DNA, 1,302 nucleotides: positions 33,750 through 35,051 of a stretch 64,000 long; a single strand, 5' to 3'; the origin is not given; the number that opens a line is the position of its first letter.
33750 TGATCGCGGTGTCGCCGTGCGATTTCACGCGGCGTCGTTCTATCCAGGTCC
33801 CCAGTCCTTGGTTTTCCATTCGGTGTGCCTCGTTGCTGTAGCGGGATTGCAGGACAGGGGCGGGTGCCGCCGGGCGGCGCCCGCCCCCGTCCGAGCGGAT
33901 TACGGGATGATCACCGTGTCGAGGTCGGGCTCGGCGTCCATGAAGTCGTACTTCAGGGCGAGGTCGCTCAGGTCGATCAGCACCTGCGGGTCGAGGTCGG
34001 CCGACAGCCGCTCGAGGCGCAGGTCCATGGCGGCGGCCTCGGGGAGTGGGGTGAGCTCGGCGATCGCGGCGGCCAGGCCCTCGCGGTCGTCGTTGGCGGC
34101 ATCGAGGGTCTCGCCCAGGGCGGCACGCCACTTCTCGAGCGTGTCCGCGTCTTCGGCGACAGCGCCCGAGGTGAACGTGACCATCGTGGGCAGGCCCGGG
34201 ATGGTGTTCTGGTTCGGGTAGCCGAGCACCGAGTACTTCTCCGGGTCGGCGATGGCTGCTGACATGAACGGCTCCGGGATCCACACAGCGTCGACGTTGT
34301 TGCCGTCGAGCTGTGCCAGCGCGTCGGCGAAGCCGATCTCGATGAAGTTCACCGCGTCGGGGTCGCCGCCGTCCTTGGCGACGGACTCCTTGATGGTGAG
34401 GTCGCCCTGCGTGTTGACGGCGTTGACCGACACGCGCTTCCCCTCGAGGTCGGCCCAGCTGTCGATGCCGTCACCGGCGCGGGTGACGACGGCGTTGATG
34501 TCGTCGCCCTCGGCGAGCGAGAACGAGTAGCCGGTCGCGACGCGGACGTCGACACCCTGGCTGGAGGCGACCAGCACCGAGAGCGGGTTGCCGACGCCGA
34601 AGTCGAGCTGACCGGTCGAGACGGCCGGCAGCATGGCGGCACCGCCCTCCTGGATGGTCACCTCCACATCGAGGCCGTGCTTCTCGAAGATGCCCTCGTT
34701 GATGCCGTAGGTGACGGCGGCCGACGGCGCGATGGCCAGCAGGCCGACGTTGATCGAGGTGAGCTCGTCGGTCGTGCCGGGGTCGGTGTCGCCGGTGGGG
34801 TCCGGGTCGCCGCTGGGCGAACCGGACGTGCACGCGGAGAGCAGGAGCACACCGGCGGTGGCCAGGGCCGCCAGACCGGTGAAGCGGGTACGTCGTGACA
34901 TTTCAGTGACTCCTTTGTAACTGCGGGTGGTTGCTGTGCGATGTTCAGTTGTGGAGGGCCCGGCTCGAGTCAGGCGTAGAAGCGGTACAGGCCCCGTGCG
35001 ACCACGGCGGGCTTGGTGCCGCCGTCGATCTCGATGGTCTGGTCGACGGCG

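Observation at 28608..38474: phd/cou-type hydroxycinnamate beta-oxidative operon carrying an embedded NitT/TauT-type ABC importer and a coupled MFS pump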

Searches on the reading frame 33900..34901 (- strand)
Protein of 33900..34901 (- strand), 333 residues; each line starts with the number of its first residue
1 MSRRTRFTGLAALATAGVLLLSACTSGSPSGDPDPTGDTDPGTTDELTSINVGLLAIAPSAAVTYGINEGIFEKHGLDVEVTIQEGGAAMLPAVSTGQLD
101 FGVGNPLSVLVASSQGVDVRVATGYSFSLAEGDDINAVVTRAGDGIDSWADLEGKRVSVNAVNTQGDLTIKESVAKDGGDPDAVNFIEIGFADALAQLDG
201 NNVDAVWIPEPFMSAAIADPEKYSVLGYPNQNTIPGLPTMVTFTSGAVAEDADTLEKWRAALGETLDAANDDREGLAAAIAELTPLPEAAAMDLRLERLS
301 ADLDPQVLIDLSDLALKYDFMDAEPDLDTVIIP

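Call 7: search_protein_families(library=pfam, proteins=[window:33900-34901:-])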
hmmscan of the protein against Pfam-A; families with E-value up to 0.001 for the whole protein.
window:33900-34901:- (333 aa): 3 families
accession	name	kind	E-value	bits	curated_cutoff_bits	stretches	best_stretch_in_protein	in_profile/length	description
PF09084.16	NMT1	-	3.6e-23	83.1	20.5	1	63-269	7-209/216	NMT1/THI5 like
PF13379.11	NMT1_2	-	1.2e-11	45.3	24.7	1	45-250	3-218/252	NMT1-like family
PF12974.12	Phosphonate-bd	-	2.7e-06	27.4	27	1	73-181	25-133/242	ABC transporter, phosphonate, periplasmic substrate-binding protein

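Call 8: search_protein_families(library=ncbifam, proteins=[window:33900-34901:-])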
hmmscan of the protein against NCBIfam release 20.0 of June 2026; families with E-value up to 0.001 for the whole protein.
window:33900-34901:- (333 aa): 6 families
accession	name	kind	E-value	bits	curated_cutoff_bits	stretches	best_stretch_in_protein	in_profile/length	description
TIGR01728.1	SsuA_fam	subfamily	3.3e-23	82.3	163.5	1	68-330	19-283/290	aliphatic sulfonate ABC transporter substrate-binding protein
TIGR01729.1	taurine_ABC_bnd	equivalog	1.4e-08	34.5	304.25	1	77-216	27-161/300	taurine ABC transporter substrate-binding protein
NF008588.0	PRK11553.1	subfamily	3.2e-06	26.3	299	1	86-220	65-194/319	aliphatic sulfonate ABC transporter substrate-binding protein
NF040735.1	SBP_SaoX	equivalog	5.3e-06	25.8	300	1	63-216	18-163/330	ABC transporter substrate-binding subunit SaoX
TIGR02122.1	TRAP_TAXI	subfamily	1.2e-05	24.4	84.35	1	134-219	121-207/320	TAXI family TRAP transporter solute-binding subunit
TIGR01098.1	3A0109s03R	subfamily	0.00021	20.9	112.05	1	73-160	59-146/253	phosphate/phosphite/phosphonate ABC transporter substrate-binding protein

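Call 11: search_solved_structures(query=window:33900-34901:-, max_evalue=0.01)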
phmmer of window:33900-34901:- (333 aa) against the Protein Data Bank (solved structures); distinct sequences matched with E-value up to 0.01: 7.
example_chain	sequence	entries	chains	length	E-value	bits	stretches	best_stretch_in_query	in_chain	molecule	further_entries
5o2j_A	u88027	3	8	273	7.7e-06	28.6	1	78-231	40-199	Probable phosphite transport system-binding protein PtxB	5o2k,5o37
3qsl_A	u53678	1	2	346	6.2e-05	25.6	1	64-215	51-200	Putative exported protein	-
3ix1_A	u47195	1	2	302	0.00011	24.9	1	65-262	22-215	N-formyl-4-amino-5-aminomethyl-2-methylpyrimidine binding protein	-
2i48_A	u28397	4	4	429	0.00025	23.6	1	25-212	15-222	Bicarbonate transporter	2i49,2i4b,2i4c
3e4r_A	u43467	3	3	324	0.0029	20.1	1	72-221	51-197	Nitrate transport protein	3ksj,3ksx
4zv1_A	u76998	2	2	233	0.0088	18.6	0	70-210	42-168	AncQR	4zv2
7bgj_A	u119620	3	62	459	0.0098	18.4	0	41-134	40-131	Acetyltransferase component of pyruvate dehydrogenase complex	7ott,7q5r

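Call 15: find_homologous_proteins(query=window:33900-34901:-, max_evalue=0.00001)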
Query window:33900-34901:- (333 aa): 549 proteins with E <= 0.00001 among 8000 candidates; the best 120 are listed.
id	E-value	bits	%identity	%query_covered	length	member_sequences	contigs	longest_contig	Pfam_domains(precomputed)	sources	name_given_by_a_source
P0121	2.2e-209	712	100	100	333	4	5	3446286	PF13379.12,PF09084.17,PF12974.13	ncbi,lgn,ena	ncbi:ABC transporter substrate-binding protein [Microbacterium lacticum]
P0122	1.5e-177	608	87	93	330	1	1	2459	PF13379.12,PF09084.17,PF12974.13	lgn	-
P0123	1.1e-147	510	73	99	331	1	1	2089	PF13379.12,PF09084.17,PF12974.13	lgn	-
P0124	2.0e-144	499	70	100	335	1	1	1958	PF13379.12,PF09084.17,PF12974.13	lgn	-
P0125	1.1e-143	496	71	100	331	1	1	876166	PF13379.12,PF04069.18,PF09084.17,PF12974.13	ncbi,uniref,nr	ncbi:ABC transporter substrate-binding protein [Leucobacter massiliensis]|uniref:Thiamine biosynthes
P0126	1.4e-143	496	71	99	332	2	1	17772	PF13379.12,PF09084.17,PF12974.13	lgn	-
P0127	2.0e-143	495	70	100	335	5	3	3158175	PF13379.12,PF09084.17,PF12974.13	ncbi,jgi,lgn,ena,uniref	ncbi:ABC transporter substrate-binding protein [Microbacterium phosphatis]|uniref:ABC transporter su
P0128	6.9e-143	494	71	99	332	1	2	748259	PF13379.12,PF09084.17,PF12974.13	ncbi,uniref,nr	ncbi:ABC transporter substrate-binding protein [Microbacterium marinilacus]|uniref:Solute-binding pr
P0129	2.8e-141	488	70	99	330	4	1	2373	PF13379.12,PF04069.18,PF09084.17,PF12974.13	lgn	-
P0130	1.2e-140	486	71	99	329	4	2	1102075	PF13379.12,PF09084.17,PF12974.13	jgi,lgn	jgi:NitT/TauT family transport system substrate-binding protein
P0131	1.2e-140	486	72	87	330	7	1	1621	PF13379.12,PF09084.17,PF12974.13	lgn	-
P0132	2.5e-140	485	69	100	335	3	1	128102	PF13379.12,PF04069.18,PF09084.17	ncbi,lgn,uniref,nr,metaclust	ncbi:thiamine biosynthesis protein [Microbacterium sp. Root53]|uniref:ABC transporter substrate-bind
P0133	4.8e-140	484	69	100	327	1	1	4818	PF13379.12,PF09084.17,PF12974.13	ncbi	-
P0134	1.4e-139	483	69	99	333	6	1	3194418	PF13379.12,PF09084.17,PF12974.13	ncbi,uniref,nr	ncbi:ABC transporter substrate-binding protein [Microbacterium sp. JZ31]|uniref:ABC transporter subs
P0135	1.2e-138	480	68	100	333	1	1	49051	PF13379.12,PF09084.17,PF12974.13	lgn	-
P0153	3.4e-126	439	65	98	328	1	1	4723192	PF13379.12,PF09084.17,PF12974.13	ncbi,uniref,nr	ncbi:ABC transporter substrate-binding protein [Myceligenerans xiligouense]|uniref:NitT/TauT family 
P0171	5.7e-98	346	54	86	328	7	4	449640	PF13379.12,PF04069.18,PF09084.17,PF12974.13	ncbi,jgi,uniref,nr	ncbi:NitT/TauT family transport system substrate-binding protein [Sinomonas atrocyanea]|jgi:NitT/Tau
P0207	1.3e-92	329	52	98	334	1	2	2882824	PF13379.12,PF09084.17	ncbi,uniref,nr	ncbi:ABC transporter substrate-binding protein [Nesterenkonia lutea]|uniref:NitT/TauT family transpo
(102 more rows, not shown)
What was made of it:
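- Database names for orthologues include 'thiamine biosynthesis protein' and 'sulfonate ABC transporter' (call 15).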

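Call 17: find_encoding_contigs(protein=P0153, flank=10000, max_places=2)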
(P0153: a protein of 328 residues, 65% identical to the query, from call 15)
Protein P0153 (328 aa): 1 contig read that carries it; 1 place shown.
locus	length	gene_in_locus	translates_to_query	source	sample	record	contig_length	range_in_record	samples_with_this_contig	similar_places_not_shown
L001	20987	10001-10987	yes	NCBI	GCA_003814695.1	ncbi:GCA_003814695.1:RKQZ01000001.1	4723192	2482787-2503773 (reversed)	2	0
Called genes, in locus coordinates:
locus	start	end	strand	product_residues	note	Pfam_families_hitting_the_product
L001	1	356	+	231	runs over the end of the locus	PF13559:DUF4129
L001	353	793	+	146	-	-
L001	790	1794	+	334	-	PF07726:AAA_3, PF07728:AAA_5, PF17863:AAA_lid_2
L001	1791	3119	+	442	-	PF01882:DUF58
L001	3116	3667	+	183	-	-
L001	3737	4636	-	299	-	PF05721:PhyH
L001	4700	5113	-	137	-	PF06339:Ectoine_synth, PF07883:Cupin_2 (weak)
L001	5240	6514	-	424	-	PF00202:Aminotran_3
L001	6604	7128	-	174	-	PF00583:Acetyltransf_1, PF13508:Acetyltransf_7 (weak)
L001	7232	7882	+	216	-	PF13508:Acetyltransf_7 (weak), PF00583:Acetyltransf_1 (weak)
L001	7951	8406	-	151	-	PF01575:MaoC_dehydratas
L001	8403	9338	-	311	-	PF00106:adh_short, PF08659:KR, PF13561:adh_short_C2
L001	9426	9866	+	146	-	PF12802:MarR_2, PF01047:MarR, PF13463:HTH_27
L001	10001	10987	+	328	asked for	PF13379:NMT1_2, PF09084:NMT1, PF12974:Phosphonate-bd (weak)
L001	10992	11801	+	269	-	PF00528:BPD_transp_1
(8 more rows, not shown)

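Call 18: find_encoding_contigs(protein=P0171, flank=10000, max_places=2)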
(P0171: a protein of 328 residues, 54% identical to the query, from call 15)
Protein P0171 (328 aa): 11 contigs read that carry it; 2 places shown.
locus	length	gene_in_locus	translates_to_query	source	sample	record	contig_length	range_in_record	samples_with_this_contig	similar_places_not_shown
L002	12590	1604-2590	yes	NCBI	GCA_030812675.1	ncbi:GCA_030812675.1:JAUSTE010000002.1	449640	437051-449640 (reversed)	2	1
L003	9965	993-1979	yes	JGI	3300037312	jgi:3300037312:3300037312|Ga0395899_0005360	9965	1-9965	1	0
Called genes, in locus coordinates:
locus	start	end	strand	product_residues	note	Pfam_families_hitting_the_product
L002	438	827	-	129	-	-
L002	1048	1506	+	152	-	-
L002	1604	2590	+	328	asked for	PF13379:NMT1_2, PF04069:OpuAC, PF09084:NMT1, PF12974:Phosphonate-bd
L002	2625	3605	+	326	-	PF13379:NMT1_2, PF09084:NMT1, PF12974:Phosphonate-bd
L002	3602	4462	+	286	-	PF00528:BPD_transp_1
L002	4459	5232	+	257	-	PF00528:BPD_transp_1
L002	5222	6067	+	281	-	PF13476:AAA_23 (weak), PF00005:ABC_tran, PF13304:AAA_21 (faint)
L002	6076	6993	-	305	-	PF01636:APH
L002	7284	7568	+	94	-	PF00216:Bac_DNA_binding, PF18291:HU-HIG (weak)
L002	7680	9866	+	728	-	PF05425:CopD, PF09678:Caa3_CtaG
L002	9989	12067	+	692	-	PF00578:AhpC-TSA, PF13905:Thioredoxin_8, PF01436:NHL (weak)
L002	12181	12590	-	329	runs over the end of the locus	-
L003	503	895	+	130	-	-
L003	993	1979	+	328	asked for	PF13379:NMT1_2, PF04069:OpuAC, PF09084:NMT1, PF12974:Phosphonate-bd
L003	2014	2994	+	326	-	PF13379:NMT1_2, PF09084:NMT1, PF12974:Phosphonate-bd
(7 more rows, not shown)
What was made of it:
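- Checked: The 11-nt permease 2/ATPase overlap recurs in Myceligenerans and Sinomonas (calls 17, 18).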

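Call 19: find_encoding_contigs(protein=P0207, flank=10000, max_places=2)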
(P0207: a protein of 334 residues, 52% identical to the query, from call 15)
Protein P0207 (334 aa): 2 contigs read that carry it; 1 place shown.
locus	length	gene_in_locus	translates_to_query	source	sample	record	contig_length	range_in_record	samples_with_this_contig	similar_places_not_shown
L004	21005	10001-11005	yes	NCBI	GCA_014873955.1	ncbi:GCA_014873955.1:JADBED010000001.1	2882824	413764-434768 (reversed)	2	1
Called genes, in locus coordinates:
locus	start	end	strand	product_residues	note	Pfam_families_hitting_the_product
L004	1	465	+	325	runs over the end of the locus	PF00005:ABC_tran, PF13304:AAA_21, PF27102:NodI_C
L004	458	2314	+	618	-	PF01061:ABC2_membrane, PF12698:ABC2_membrane_3 (weak), PF01061:ABC2_membrane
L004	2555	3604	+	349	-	PF00528:BPD_transp_1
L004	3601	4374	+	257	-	PF00528:BPD_transp_1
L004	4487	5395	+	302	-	PF13476:AAA_23 (weak), PF00005:ABC_tran, PF13304:AAA_21 (faint)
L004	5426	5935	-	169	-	PF12802:MarR_2, PF01047:MarR, PF13463:HTH_27 (weak)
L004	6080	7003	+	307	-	PF00106:adh_short, PF08659:KR, PF13561:adh_short_C2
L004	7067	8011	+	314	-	PF04909:Amidohydro_2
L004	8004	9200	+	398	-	PF02771:Acyl-CoA_dh_N, PF02770:Acyl-CoA_dh_M, PF00441:Acyl-CoA_dh_1, PF08028:Acyl-CoA_dh_2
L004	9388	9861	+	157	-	PF01575:MaoC_dehydratas, PF13452:FAS1_DH_region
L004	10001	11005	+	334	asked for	PF13379:NMT1_2, PF09084:NMT1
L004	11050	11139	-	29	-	-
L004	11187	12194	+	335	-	PF13379:NMT1_2, PF09084:NMT1, PF12974:Phosphonate-bd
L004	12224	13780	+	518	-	PF00501:AMP-binding, PF13193:AMP-binding_C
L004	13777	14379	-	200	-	PF03551:PadR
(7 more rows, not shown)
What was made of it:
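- In Nesterenkonia the same cluster is followed by vanAB (call 19).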

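Call 22: find_related_loci(query=A1, collection=genome_contigs, flank=10000)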
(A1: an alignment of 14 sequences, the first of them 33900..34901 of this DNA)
Query A1 (333 aa) in genome_contigs; peptide patterns used: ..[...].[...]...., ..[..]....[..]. (x = any residue, [..] = any of these).
413 stretches matched a pattern; 401 encode a relative of the query (tblastn E <= 1e-3); the best 80 are kept; 80 distinct loci.
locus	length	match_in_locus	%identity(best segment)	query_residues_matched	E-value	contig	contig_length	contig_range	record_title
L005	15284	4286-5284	96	1-333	0e+0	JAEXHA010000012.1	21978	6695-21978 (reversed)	MAG: Actinomycetes bacterium isolate OH_HBB_92 k127_1778523, whole genome shotgun sequence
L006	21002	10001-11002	70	1-332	2e-151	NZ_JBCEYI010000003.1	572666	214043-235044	Microbacterium phosphatis strain 9H2 contig000003, whole genome shotgun sequence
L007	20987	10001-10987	71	4-332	7e-151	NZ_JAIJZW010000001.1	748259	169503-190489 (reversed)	Microbacterium marinilacus strain YM11-607 Scaffold1, whole genome shotgun sequence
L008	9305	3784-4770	69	4-332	6e-149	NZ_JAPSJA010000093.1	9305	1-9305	MAG: Microbacterium sp. isolate RM46_bin.041 NODE_3367_length_9305_cov_7.084332, whole genome shotgun sequence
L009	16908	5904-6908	69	1-333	5e-144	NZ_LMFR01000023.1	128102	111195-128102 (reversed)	Microbacterium sp. Root53 contig_6, whole genome shotgun sequence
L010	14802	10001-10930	70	20-332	3e-143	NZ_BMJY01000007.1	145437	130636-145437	Microbacterium album strain CGMCC 1.15794 sequence07, whole genome shotgun sequence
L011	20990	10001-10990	71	1-332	6e-142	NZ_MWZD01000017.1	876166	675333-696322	Leucobacter massiliensis strain 122RC15 contig_17, whole genome shotgun sequence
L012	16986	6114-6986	72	42-332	7e-139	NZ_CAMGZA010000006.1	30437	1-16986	Microbacterium sp. Marseille-Q6965 contig00006, whole genome shotgun sequence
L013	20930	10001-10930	66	23-332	9e-131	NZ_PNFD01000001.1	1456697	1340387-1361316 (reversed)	Microbacterium suaedae strain YZYP 306 Scaffold1_1, whole genome shotgun sequence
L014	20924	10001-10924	65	23-332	1e-130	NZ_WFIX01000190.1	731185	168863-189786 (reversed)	Microbacterium karelineae strain TRM 80801 413, whole genome shotgun sequence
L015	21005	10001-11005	70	1-333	8e-139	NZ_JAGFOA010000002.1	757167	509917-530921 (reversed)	Microbacterium stercoris strain NEAU-LLB Scaffold2, whole genome shotgun sequence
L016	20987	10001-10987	62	4-332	7e-125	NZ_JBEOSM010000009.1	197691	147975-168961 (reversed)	Microbacterium sp. NPDC096154 NPDC096154_221_B12.ctg-0009, whole genome shotgun sequence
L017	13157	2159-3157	59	1-333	3e-120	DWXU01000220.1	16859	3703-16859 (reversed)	MAG TPA_asm: Candidatus Microbacterium pullistercoris isolate ChiGjej1B1-5908 ChiGjej1B1M5__C435341_L16859_SAMN08009832,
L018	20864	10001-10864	63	47-333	8e-118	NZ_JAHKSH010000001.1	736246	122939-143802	Microbacterium sp. G2-8 NODE_1_length_736246_cov_60.301103, whole genome shotgun sequence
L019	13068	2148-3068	54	22-332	2e-104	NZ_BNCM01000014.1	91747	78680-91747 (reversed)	Sinomonas cellulolyticus strain KCTC 49339 sequence14, whole genome shotgun sequence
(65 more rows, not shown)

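Call 39: predict_structure(alignment_id=A1)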
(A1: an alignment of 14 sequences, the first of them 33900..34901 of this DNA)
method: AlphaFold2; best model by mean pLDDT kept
length: 333 residues; sequences in the alignment: 14
mean_pLDDT: 85.1   pTM: 0.79
mean pLDDT of the five models: 85.1, 83.8, 81.2, 80.0, 75.8
residues with pLDDT >= 90: 217; 70-90: 68; 50-70: 4; < 50: 44
segments of 3 or more residues with pLDDT < 50: 1-44
pLDDT, mean of each block of 10 residues (from residue 1): 35 35 37 37 69 91 97 98 81 93 94 92 90 85 97 97 91 97 96 94 95 90 94 90 95 96 97 94 87 88 93 94 87 89
secondary structure, 60 per line:
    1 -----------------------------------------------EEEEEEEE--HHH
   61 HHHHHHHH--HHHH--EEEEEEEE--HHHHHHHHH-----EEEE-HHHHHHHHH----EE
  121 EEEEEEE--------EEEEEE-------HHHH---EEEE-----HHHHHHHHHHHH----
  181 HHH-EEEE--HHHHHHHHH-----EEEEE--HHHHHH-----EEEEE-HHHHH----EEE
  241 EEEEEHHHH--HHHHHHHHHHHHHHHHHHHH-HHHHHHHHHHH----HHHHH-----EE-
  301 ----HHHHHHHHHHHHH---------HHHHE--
elements in order: E48-55 H58-68 H71-74 E77-84 H87-95 E101-104 H106-114 E119-127 E136-141 H149-152 E156-159 H165-176 E185-188 H191-199 E205-209 H212-217 E223-227 H229-233 E238-245 H246-249 H252-271 H273-283 H288-292 H305-317 H327-330
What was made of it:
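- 33900..34901 (-): Lipoprotein substrate-binding protein of the NMT1/SsuA/ThiY fold. It is the proposed hydroxycinnamate receptor of the ABC importer. The AF2 model has pLDDT 85 (call 39).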

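Call 43: fold_search(model_id=the predicted structure, library=pdb)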
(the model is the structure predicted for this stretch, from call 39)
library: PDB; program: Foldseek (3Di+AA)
matches with E <= 10: 1763; with E <= 0.001: 1225
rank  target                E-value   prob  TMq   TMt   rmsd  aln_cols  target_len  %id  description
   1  3ix1_A                3.3e-18  1.00  0.71  0.78   3.6       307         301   17  Periplasmic N-formyl-4-amino-5-aminomethyl-2-methylpyrimidine binding protein from Bacillus halodurans (released 2010-10-13)
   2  3ksx                  7.1e-18  1.00  0.70  0.80   3.5       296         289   17  The alkanesulfonate-binding protein SsuA from Xanthomonas axonopodis pv. citri bound to MOPS (released 2010-10-13)
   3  3ksj                  1.4e-17  1.00  0.70  0.79   3.4       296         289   17  The alkanesulfonate-binding protein SsuA from Xabthomonas axonopodis pv. citri bound to MES (released 2010-10-13)
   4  3e4r                  1.4e-17  1.00  0.71  0.80   3.3       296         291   17  Crystal structure of the alkanesulfonate binding protein (SsuA) from the phytopathogenic bacteria Xanthomonas axonopodis (released 2008-09-23)
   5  2x26_B                2.3e-17  1.00  0.73  0.82   2.9       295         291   18  Crystal structure of the periplasmic aliphatic sulphonate binding protein SsuA from Escherichia coli (released 2010-04-14)
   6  4nmy_A                2.9e-17  1.00  0.69  0.76   4.1       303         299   16  Crystal Structure of the Thiamin-bound form of Substrate-binding Protein of ABC Transporter from Clostridium difficile (released 2013-12-04)
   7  2x26_A                3.9e-17  1.00  0.71  0.77   3.0       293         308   18  Crystal structure of the periplasmic aliphatic sulphonate binding protein SsuA from Escherichia coli (released 2010-04-14)
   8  6ssy_A                3.7e-16  1.00  0.67  0.74   4.1       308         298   18  Taurine ABC transporter substrate binding protein TauA from E. coli in complex with 2-Aminoethylphosphonic acid (released 2019-12-18)
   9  6ssy_B                1.1e-15  1.00  0.68  0.76   3.9       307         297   18  Taurine ABC transporter substrate binding protein TauA from E. coli in complex with 2-Aminoethylphosphonic acid (released 2019-12-18)
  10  3qsl_A                1.5e-15  1.00  0.64  0.66   4.5       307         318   20  Structure of CAE31940 from Bordetella bronchiseptica RB50 (released 2011-03-23)
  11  4h6d_A                1.6e-15  1.00  0.66  0.69   3.8       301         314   14  Crystal structure of PLP-soaked HMP synthase Thi5 from S. cerevisiae (released 2012-10-17)
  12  4h6d_F                2.0e-15  1.00  0.66  0.66   4.5       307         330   14  Crystal structure of PLP-soaked HMP synthase Thi5 from S. cerevisiae (released 2012-10-17)
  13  4esx_B                2.9e-15  1.00  0.67  0.72   4.4       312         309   14  Crystal structure of C. albicans Thi5 complexed with PLP (released 2012-09-19)
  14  4h6d_C                3.4e-15  1.00  0.67  0.67   3.8       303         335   14  Crystal structure of PLP-soaked HMP synthase Thi5 from S. cerevisiae (released 2012-10-17)
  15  4h6d_B                4.1e-15  1.00  0.66  0.67   4.4       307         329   13  Crystal structure of PLP-soaked HMP synthase Thi5 from S. cerevisiae (released 2012-10-17)
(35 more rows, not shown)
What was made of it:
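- On NitT/TauT (TC 3.A.1.16/17, COG0715 SBP) ABC importers: The AF2 model (pLDDT 85) matches ThiY 3IX1, SsuA 3KSX/2X26 and TauA 6SSY at probability 1.0, with TM-scores of 0.67-0.73 normalised by query and 0.74-0.82 by target (calls 39, 43).
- Transporter class: Pfam NMT1, and top Foldseek hits ThiY, SsuA and TauA at probability 1.0 (calls 7, 8, 39, 43). The closest structures are ThiY, SsuA and TauA (call 43).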

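Call 58: search_dna_similar(query=window:33900-34901:-, collection=plasmids, mode=protein, max_evalue=0.00001, max_rows=25)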
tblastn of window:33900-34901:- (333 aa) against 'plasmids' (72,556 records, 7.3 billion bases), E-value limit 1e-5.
Records with a match: 69; places in all: 89; records where one place covers at least 80% of the query: 13.
Best place of each record, by identity: <60% 69.
By first word of the organism name: Paraburkholderia 7; Bradyrhizobium 7; Paracoccus 6; Rhizobium 5; Azospirillum 5; Burkholderia 4; Variovorax 3; Agrobacterium 3; Arthrobacter 2; Streptomyces 2; and 21 more.
By predicted mobility (MOB-suite, as given by PLSDB): non-mobilizable 40; mobilizable 17; conjugative 12.
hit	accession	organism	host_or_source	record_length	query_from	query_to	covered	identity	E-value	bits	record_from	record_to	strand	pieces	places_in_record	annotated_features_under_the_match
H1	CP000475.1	Paenarthrobacter aurescens TC1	-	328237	50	331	85%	33.5%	1e-33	138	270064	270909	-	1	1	putative extracellular solute-binding protein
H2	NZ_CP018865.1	Arthrobacter crystallopoietes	single cell,soil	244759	50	331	85%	32.7%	1e-31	132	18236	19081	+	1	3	ABC transporter substrate-binding protein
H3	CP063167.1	Variovorax paradoxus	-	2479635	46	331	86%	28.7%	6e-22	103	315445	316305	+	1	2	ABC transporter substrate-binding protein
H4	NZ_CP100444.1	Streptomyces rimosus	pure culture,OTC cluster deletion ...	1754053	49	331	85%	28.9%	5e-29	124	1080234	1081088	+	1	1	record has no annotation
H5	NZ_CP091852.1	Terrarubrum flagellatum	cell culture,forest soil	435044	48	331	85%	28.8%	5e-19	96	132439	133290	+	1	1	ABC transporter substrate-binding protein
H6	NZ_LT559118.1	Nonomuraea gerenzanensis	-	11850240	46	333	86%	27.4%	2e-22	105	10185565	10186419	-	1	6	none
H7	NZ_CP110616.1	Rhodococcus antarcticus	whole organism,T5 medium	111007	49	333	86%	27.5%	5e-24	110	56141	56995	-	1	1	ABC transporter substrate-binding protein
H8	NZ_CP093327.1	Arthrobacter sulfonylureivorans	whole organism,grassland soil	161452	46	318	82%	28.1%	1e-15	86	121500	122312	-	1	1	ABC transporter substrate-binding protein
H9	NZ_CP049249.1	Rhizobium rhizoryzae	cell culture,soil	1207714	48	333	86%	26.0%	1e-13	79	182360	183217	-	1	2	none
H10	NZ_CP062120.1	Aminobacter sp. SR38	bacterial pure culture,soil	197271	48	331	85%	26.0%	3e-8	62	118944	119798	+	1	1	ABC transporter substrate-binding protein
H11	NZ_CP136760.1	Palleronia sp. LCG004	cell culture,Intertidal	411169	46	331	86%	25.8%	7e-13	77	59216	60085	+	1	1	ABC transporter substrate-binding protein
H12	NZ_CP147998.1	Neorhizobium sp. EC2-8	-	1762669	48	308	68%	32.0%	2e-8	103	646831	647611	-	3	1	record has no annotation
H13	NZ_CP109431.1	Streptosporangium sp. NBC_01495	-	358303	47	321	83%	25.7%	6e-17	89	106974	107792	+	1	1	ABC transporter substrate-binding protein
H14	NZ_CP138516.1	Variovorax paradoxus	Legume root,PacBio whole genome assembly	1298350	48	304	77%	26.9%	2e-11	73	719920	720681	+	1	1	none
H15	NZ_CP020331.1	Martelella mediterranea DSM 17316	-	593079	46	299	76%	26.3%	4e-6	56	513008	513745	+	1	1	aliphatic sulfonate ABC transporter substrate-binding protein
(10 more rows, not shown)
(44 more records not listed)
